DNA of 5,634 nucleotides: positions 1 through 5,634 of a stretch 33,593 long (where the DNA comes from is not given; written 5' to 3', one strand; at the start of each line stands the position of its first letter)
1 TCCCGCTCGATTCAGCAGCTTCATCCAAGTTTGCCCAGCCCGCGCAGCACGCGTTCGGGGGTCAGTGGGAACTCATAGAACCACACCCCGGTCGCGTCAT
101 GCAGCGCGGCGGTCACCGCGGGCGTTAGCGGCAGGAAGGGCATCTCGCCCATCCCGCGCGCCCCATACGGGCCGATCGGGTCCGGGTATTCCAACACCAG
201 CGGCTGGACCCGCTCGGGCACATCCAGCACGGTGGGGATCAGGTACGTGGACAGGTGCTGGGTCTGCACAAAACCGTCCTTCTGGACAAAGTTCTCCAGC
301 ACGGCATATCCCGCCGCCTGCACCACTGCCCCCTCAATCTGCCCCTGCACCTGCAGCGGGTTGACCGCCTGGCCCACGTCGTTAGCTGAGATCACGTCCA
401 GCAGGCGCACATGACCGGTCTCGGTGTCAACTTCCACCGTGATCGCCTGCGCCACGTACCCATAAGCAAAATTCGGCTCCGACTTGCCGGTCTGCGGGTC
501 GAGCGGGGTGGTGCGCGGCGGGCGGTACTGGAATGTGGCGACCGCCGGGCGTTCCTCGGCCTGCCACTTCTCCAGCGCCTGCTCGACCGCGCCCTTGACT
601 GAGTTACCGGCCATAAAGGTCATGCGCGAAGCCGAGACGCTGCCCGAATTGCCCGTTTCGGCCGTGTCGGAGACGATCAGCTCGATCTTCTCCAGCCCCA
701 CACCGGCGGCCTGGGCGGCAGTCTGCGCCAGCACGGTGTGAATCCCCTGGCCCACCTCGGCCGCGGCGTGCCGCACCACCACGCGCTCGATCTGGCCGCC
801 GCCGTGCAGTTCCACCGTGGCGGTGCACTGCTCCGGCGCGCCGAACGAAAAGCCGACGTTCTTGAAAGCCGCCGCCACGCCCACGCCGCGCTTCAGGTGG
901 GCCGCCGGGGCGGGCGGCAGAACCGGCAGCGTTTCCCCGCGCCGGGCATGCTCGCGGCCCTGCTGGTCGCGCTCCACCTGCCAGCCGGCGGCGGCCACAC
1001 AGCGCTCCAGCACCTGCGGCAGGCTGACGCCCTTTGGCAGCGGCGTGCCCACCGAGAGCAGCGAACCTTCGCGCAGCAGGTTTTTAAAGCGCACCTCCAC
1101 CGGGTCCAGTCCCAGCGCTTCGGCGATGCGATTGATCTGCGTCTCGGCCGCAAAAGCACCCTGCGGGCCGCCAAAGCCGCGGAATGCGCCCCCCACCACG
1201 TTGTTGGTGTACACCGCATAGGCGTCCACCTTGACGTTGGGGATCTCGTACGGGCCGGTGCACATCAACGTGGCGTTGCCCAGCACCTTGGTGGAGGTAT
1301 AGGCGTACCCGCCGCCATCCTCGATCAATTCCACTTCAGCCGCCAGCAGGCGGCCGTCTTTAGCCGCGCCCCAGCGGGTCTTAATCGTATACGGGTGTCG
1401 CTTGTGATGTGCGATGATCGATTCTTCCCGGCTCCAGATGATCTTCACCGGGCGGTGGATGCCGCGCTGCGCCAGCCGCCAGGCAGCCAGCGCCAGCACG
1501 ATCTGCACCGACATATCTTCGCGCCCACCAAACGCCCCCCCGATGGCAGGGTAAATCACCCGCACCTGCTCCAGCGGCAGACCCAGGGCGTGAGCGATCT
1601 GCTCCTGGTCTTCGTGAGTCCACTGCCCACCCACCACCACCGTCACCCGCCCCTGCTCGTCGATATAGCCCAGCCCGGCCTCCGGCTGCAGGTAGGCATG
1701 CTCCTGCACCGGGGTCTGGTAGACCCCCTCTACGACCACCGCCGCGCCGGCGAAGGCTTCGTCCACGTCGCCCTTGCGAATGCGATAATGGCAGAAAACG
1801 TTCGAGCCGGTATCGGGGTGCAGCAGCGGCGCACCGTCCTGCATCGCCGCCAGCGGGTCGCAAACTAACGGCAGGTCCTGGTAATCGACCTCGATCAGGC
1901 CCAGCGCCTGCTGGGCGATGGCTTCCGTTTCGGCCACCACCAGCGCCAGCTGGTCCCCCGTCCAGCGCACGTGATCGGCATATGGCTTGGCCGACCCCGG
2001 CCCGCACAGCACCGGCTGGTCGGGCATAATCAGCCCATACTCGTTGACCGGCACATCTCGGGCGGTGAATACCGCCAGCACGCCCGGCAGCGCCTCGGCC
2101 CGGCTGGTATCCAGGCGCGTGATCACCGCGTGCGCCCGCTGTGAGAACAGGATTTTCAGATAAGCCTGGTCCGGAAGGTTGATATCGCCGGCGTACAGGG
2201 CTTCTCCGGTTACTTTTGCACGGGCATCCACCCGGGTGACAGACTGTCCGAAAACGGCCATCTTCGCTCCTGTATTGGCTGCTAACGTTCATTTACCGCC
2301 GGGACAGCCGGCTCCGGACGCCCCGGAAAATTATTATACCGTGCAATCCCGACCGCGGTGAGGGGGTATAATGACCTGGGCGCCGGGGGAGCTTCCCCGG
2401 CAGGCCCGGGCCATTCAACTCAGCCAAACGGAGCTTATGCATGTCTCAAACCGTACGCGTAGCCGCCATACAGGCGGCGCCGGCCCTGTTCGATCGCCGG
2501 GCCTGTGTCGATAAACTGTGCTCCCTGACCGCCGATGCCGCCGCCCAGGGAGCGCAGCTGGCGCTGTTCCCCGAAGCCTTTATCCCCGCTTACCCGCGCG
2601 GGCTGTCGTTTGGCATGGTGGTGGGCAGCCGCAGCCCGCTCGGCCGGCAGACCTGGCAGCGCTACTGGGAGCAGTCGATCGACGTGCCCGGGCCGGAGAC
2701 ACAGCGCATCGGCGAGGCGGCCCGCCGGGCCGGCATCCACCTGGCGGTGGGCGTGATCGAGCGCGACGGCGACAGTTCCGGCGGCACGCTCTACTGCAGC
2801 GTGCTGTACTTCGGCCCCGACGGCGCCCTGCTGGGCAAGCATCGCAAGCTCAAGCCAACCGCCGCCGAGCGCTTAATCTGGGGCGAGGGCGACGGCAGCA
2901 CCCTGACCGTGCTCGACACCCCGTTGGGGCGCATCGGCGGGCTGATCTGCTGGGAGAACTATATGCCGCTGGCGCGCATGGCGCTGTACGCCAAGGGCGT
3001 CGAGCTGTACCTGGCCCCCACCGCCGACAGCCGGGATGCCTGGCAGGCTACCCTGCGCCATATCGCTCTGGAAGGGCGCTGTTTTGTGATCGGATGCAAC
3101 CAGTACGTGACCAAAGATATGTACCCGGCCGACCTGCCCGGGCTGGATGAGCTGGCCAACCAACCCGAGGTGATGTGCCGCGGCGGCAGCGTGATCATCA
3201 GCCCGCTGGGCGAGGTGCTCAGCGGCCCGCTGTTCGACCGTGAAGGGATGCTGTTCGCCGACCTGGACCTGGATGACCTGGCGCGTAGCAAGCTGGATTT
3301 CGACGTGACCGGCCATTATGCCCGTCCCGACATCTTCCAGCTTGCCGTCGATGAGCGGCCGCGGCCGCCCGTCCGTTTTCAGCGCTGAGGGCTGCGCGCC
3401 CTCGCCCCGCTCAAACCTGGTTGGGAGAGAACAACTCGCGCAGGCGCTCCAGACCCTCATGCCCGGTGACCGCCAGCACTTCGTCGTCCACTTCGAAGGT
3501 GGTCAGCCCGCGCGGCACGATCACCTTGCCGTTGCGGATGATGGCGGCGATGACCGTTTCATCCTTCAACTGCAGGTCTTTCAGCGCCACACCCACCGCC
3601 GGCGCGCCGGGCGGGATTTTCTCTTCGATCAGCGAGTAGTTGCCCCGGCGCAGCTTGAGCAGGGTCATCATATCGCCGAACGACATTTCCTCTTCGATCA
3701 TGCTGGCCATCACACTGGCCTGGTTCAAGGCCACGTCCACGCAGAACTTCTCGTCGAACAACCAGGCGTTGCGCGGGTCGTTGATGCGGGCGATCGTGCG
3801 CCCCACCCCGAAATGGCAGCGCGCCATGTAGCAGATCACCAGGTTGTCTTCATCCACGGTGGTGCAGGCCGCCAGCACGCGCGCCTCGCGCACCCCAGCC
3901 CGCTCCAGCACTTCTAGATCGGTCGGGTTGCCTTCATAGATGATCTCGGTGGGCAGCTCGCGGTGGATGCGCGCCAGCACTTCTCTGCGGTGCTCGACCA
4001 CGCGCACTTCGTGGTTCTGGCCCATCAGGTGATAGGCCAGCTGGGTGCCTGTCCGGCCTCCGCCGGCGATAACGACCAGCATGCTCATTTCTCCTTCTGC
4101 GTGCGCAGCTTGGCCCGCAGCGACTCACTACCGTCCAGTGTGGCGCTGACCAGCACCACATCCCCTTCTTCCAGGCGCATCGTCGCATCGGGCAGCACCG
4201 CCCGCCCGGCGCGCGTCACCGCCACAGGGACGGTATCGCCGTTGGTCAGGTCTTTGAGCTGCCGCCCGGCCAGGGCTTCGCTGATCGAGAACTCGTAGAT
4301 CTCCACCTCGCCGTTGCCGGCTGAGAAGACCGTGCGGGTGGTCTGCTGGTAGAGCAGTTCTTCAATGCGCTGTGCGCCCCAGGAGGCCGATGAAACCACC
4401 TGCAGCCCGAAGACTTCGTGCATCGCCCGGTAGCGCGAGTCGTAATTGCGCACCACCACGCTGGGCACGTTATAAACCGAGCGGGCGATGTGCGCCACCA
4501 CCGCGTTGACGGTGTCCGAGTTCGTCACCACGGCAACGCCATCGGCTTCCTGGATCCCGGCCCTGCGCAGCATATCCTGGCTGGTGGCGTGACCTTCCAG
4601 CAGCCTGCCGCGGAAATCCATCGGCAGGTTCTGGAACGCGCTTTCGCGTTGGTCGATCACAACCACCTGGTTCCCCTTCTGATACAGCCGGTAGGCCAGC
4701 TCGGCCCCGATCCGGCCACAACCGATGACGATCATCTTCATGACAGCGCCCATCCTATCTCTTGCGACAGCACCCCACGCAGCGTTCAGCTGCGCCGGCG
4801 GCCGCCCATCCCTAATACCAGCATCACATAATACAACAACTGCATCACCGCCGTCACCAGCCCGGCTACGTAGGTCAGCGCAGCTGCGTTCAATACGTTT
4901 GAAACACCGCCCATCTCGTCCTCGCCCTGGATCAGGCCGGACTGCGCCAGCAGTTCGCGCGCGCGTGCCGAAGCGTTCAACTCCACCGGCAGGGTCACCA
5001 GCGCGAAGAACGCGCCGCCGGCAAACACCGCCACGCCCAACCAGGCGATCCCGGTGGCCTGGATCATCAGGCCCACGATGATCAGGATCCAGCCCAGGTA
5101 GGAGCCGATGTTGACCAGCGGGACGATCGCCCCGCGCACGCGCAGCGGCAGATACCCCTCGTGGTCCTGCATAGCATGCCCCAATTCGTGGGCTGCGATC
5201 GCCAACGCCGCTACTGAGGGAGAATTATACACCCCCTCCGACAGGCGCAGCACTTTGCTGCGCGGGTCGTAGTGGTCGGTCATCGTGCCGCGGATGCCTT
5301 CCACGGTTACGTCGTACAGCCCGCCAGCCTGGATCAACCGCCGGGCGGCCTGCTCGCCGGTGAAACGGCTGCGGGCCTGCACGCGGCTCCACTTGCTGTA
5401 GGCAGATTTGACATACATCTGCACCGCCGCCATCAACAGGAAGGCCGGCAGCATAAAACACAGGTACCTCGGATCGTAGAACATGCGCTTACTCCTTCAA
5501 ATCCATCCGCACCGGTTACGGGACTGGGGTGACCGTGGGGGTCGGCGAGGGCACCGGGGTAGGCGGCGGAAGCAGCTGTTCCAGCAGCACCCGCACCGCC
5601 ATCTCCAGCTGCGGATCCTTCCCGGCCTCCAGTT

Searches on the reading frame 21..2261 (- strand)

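Call 60: search_protein_families(library=pfam, proteins=[window:21-2261:-], max_evalue=0.001)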
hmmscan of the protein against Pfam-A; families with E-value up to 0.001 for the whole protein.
window:21-2261:- (746 aa): 3 families
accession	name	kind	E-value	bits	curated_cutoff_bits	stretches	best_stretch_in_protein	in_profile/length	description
PF02738.23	MoCoBD_1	-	4.1e-79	265.6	27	1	148-395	2-244/244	Molybdopterin cofactor-binding domain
PF20256.3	MoCoBD_2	-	1.5e-54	185.9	27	2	569-682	173-283/283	Molybdopterin cofactor-binding domain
PF01315.27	Ald_Xan_dh_C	-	3.3e-27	95.4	31.3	1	18-131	1-110/110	Aldehyde oxidase and xanthine dehydrogenase, a/b hammerhead domain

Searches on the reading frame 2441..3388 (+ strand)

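Call 60: search_protein_families(library=pfam, proteins=[window:2441-3388:+], max_evalue=0.001)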
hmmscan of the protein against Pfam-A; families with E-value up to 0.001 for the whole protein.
window:2441-3388:+ (315 aa): 1 family
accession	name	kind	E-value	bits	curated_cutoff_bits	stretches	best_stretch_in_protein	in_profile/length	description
PF00795.27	CN_hydrolase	-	1.8e-57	195.1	23.2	1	6-281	1-252/256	Carbon-nitrogen hydrolase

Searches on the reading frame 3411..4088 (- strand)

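Call 60: search_protein_families(library=pfam, proteins=[window:3411-4088:-], max_evalue=0.001)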
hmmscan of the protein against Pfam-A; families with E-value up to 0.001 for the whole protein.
window:3411-4088:- (225 aa): 3 families
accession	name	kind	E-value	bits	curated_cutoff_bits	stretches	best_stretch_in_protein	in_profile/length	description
PF02254.24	TrkA_N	-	1.2e-23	84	23.8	1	5-121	1-114/116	TrkA-N domain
PF02080.26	TrkA_C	-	3.1e-14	53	27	1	153-220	1-70/71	TrkA-C domain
PF07992.20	Pyr_redox_2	-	0.00038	20.4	26.1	1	5-81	145-222/291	Pyridine nucleotide-disulphide oxidoreductase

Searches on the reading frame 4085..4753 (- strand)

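Call 60: search_protein_families(library=pfam, proteins=[window:4085-4753:-], max_evalue=0.001)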
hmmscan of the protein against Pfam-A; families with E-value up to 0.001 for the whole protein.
window:4085-4753:- (222 aa): 12 families
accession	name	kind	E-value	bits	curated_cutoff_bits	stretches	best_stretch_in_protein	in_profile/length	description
PF02254.24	TrkA_N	-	6.5e-24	84.9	23.8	1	8-121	2-114/116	TrkA-N domain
PF02080.26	TrkA_C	-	3.1e-10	40.3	27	1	154-216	5-70/71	TrkA-C domain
PF13241.12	NAD_binding_7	-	5.2e-07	30.6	22.1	1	6-92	9-84/104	Putative NAD(P)-binding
PF00070.33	Pyr_redox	-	3.6e-05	24.6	22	1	6-57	1-52/82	Pyridine nucleotide-disulphide oxidoreductase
PF03446.21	NAD_binding_2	-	7.6e-05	23.2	21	1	8-89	3-79/161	NAD binding domain of 6-phosphogluconate dehydrogenase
PF03435.24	Sacchrp_dh_NADP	-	0.00027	21.7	25.1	0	8-49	2-45/129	Saccharopine dehydrogenase NADP binding domain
PF02558.23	ApbA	-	0.0003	20.9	22.2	1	8-42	2-35/150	Ketopantoate reductase PanE/ApbA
PF03807.23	F420_oxidored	-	0.00038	21.4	21.6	0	8-40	3-37/94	NADP oxidoreductase coenzyme F420-dependent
PF02737.24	3HCDH_N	-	0.00048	20.5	22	1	8-49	3-44/180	3-hydroxyacyl-CoA dehydrogenase, NAD binding domain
PF01494.25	FAD_binding_3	-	0.00048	19.9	22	1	6-70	3-61/349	FAD binding domain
PF01266.30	DAO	-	0.00068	19.7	27.9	0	7-38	2-34/353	FAD dependent oxidoreductase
PF07992.20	Pyr_redox_2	-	0.00068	19.6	26.1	1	6-56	144-194/291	Pyridine nucleotide-disulphide oxidoreductase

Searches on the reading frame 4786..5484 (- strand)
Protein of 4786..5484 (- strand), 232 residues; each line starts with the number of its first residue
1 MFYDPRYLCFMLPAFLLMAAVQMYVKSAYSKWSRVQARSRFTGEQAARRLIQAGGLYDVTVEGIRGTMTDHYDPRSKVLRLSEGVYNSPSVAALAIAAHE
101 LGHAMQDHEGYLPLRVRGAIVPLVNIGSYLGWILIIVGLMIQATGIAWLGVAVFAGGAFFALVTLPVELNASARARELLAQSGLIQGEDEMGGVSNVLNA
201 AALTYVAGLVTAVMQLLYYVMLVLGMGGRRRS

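Call 60: search_protein_families(library=pfam, proteins=[window:4786-5484:-], max_evalue=0.001)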
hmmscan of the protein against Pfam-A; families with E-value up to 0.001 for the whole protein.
window:4786-5484:- (232 aa): 1 family
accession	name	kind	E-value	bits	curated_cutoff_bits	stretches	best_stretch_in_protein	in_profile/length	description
PF04298.18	Zn_peptidase_2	-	5.9e-83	278.1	27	1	7-223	1-217/218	Putative neutral zinc metallopeptidase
